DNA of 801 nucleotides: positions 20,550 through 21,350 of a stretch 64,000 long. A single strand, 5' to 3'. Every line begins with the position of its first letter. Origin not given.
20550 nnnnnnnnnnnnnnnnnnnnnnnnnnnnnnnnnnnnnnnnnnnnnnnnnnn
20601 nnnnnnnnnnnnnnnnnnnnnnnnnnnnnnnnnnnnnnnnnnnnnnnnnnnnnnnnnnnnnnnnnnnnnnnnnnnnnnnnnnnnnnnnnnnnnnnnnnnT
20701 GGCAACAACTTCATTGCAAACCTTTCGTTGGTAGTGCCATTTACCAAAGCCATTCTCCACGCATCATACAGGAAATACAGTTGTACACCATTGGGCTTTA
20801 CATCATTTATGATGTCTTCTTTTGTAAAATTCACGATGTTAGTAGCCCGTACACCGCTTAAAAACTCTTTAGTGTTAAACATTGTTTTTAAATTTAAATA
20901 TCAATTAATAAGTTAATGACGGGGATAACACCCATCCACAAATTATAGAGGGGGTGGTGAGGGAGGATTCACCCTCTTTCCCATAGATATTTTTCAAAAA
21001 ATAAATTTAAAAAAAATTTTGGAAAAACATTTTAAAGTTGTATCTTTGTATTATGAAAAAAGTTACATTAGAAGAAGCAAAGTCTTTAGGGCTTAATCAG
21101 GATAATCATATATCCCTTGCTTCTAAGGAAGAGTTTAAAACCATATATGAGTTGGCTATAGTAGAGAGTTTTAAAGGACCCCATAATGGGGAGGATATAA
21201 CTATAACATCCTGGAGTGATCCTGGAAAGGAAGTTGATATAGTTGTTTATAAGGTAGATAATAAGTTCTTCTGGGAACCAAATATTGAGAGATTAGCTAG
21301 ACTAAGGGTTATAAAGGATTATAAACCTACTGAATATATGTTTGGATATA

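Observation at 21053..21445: Early small ORF carries a copy of the major-capsid C-terminal motif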

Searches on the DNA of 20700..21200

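Call 75: search_rna_families(source=window, start=20700, end=21200, threshold=evalue, max_evalue=1)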
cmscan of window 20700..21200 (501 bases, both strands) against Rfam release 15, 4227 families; matches with E-value up to 1: 1.
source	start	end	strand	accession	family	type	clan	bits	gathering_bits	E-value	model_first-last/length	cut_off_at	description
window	20754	20903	-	RF02414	rli60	Gene; sRNA;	-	25.5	60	0.35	1-191/191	no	Listeria sRNA rli60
